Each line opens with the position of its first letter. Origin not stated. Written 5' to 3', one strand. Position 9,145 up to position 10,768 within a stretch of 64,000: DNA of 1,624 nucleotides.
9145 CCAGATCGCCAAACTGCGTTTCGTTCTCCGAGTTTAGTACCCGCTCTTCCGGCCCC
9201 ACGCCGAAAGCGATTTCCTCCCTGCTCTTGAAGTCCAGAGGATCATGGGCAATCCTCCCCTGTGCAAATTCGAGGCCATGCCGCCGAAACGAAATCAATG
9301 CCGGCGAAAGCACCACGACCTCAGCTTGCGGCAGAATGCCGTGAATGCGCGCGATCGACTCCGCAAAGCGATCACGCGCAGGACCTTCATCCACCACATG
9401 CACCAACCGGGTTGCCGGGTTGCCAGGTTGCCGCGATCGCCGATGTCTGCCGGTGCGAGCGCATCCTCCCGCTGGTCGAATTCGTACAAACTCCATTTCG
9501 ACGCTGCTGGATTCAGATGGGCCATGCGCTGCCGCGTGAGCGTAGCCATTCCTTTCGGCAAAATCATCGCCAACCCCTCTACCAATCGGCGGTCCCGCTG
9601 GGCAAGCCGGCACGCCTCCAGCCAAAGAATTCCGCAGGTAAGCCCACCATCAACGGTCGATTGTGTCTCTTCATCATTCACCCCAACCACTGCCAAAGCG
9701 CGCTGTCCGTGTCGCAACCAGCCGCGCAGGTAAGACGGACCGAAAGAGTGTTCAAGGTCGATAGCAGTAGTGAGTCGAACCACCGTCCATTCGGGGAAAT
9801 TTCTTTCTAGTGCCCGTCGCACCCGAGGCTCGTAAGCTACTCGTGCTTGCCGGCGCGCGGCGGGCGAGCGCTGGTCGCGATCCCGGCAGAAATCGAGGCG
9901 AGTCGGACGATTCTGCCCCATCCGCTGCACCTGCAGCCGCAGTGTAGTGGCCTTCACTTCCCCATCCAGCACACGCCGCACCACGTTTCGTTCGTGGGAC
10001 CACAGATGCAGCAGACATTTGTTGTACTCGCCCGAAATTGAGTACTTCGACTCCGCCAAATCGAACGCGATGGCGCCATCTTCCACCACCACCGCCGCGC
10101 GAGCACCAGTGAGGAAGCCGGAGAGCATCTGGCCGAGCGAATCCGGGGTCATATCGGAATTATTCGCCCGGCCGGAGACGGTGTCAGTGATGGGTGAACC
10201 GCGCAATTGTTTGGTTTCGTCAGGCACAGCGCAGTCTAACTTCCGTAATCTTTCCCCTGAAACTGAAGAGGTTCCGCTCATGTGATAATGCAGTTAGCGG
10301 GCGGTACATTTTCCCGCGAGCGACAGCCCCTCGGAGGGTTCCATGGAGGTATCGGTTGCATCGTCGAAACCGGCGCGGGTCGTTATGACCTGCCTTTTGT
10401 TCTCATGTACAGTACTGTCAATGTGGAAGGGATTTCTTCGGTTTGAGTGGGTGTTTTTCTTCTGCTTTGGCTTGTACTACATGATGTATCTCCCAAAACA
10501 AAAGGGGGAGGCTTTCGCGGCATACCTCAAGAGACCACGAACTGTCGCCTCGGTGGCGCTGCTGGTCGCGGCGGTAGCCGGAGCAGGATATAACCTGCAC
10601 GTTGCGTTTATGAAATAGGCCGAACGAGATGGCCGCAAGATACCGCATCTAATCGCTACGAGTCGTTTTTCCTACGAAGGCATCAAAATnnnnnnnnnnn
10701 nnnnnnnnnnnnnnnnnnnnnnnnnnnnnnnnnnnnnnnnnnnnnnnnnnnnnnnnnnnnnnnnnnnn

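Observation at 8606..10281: A roughly 555-aa PD-(D/E)xK-like protein gene is interrupted by copy number of an 8-nt tandem repeat (possible slipped-strand switch or fresh pseudogene)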

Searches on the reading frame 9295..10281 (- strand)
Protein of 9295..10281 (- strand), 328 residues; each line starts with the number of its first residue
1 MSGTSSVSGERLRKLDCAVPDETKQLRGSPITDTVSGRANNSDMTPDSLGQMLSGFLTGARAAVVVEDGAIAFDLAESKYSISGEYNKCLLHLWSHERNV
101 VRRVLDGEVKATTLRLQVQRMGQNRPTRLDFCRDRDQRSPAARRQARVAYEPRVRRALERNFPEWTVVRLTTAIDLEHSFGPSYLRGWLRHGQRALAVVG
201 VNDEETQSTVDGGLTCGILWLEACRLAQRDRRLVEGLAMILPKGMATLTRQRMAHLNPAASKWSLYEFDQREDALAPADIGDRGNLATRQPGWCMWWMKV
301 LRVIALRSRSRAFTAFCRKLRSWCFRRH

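Call 15: list_cluster_members(proteins=[P0001, window:9295-10281:-, window:8606-9625:-])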
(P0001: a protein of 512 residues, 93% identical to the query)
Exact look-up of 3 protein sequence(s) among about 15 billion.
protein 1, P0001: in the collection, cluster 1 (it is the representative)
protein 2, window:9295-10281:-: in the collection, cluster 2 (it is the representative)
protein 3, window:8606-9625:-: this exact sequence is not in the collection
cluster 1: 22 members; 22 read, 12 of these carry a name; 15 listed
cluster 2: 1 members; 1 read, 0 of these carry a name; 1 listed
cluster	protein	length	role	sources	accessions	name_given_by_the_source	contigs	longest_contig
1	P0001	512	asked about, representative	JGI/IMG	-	hypothetical protein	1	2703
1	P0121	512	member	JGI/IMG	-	hypothetical protein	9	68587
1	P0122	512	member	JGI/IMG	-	hypothetical protein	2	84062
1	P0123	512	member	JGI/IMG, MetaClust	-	\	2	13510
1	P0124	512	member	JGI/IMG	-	hypothetical protein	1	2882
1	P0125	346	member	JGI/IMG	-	hypothetical protein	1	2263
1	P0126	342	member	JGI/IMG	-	hypothetical protein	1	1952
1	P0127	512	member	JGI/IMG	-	hypothetical protein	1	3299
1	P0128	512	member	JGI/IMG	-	hypothetical protein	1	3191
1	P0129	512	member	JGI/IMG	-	hypothetical protein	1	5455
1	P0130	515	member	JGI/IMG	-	hypothetical protein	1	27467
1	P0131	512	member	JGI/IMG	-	hypothetical protein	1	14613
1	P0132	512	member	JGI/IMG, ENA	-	-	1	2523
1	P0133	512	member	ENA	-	-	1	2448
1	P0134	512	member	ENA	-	-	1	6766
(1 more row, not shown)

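Call 19: find_encoding_contigs(protein=P0130, flank=10000, max_places=3)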
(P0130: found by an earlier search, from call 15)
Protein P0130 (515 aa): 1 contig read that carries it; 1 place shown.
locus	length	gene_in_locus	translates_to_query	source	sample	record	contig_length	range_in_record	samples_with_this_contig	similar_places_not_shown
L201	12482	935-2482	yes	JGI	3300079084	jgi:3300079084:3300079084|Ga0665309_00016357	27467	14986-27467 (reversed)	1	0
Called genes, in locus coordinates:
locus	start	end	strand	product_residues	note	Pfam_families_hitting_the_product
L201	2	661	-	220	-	?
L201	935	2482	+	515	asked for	-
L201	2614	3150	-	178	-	-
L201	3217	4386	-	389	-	PF27096:UvrC_M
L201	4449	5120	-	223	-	PF01695:IstB_IS21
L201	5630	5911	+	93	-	PF00216:Bac_DNA_binding, PF18291:HU-HIG, PF18175:HU-CCDC81_bac_2 (weak)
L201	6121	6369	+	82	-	PF01197:Ribosomal_L31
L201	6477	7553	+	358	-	PF01207:Dus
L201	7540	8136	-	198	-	-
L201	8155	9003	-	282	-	PF00753:Lactamase_B, PF12706:Lactamase_B_2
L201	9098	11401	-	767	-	PF26550:Tricorn_2nd (faint), PF07676:PD40 (faint), PF00930:DPPIV_N, PF26549:Tricorn_N, PF02129:Peptidase_S15 (weak), PF20434:BD-FAE (faint), PF00326:Peptidase_S9, PF01738:DLH, +1 more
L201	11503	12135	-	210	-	PF00694:Aconitase_C, PF27512:LeuD, PF27434:LeuD_C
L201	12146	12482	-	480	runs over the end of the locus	PF00330:Aconitase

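Call 20: find_encoding_contigs(protein=window:9295-10281:-, flank=3000, max_places=3)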
Protein window:9295-10281:- (328 aa): no gene with exactly this product is on record in the collection.

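Call 30: find_encoding_contigs(protein=P0133, flank=3000, max_places=2)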
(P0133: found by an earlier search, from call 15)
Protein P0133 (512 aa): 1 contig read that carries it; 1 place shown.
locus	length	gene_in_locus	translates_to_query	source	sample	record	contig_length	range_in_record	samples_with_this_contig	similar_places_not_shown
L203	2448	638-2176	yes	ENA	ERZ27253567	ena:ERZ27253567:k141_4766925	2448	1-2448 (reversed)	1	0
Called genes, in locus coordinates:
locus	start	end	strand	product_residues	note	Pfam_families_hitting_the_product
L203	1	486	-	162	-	?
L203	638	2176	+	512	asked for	-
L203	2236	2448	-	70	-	?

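Call 31: find_encoding_contigs(protein=P0121, flank=10000, max_places=3)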
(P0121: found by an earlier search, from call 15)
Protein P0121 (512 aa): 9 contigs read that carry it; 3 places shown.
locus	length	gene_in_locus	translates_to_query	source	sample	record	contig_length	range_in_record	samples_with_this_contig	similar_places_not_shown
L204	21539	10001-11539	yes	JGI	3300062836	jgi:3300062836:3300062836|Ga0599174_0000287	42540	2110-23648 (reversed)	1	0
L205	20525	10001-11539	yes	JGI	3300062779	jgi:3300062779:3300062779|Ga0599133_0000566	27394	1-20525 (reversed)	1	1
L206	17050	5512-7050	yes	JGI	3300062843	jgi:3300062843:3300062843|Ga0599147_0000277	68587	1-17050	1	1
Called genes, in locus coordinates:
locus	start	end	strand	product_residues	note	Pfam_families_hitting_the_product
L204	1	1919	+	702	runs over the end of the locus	PF01134:GIDA, PF12831:FAD_oxidored (weak), PF21680:GIDA_C_1st, PF13932:SAM_GIDA_C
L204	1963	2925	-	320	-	PF00578:AhpC-TSA, PF08534:Redoxin, PF00085:Thioredoxin (faint), PF13098:Thioredoxin_2, PF13905:Thioredoxin_8 (faint)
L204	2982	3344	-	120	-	-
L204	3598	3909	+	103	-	PF00313:CSD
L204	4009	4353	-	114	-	PF01740:STAS, PF13466:STAS_2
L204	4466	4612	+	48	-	PF00578:AhpC-TSA (weak)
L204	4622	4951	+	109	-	PF00578:AhpC-TSA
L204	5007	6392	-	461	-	PF01523:PmbA_TldD_1st, PF19290:PmbA_TldD_2nd, PF19289:PmbA_TldD_3rd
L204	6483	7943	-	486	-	PF01523:PmbA_TldD_1st, PF19290:PmbA_TldD_2nd, PF19289:PmbA_TldD_3rd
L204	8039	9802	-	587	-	PF05960:DUF885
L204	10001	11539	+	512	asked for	-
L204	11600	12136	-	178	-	PF12867:DinB_2 (weak)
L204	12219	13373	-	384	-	PF27096:UvrC_M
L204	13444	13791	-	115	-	PF01541:GIY-YIG (weak)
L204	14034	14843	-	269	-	PF01695:IstB_IS21, PF00004:AAA (faint)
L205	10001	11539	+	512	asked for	-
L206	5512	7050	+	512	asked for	-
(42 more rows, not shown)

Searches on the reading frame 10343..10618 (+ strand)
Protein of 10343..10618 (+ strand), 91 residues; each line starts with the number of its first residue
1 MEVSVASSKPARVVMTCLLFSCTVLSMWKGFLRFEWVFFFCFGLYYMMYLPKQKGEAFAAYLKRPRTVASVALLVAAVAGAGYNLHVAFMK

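Call 62: find_encoding_contigs(protein=window:10343-10618:+, flank=3000, max_places=10)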
Protein window:10343-10618:+ (91 aa): 2 contigs read that carry it; 2 places shown.
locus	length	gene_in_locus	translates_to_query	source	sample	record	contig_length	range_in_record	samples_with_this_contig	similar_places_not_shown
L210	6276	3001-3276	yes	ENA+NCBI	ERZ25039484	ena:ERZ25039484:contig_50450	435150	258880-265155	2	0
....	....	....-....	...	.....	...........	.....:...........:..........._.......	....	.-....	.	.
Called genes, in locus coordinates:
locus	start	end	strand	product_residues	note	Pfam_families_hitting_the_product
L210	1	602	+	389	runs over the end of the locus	PF27096:UvrC_M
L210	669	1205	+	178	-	-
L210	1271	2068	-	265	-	-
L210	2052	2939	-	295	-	-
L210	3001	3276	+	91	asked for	-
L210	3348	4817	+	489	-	PF01523:PmbA_TldD_1st, PF19290:PmbA_TldD_2nd, PF19289:PmbA_TldD_3rd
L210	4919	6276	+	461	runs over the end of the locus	PF01523:PmbA_TldD_1st, PF19290:PmbA_TldD_2nd, PF19289:PmbA_TldD_3rd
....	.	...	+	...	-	?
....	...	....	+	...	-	-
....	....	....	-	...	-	-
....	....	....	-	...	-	-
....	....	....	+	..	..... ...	-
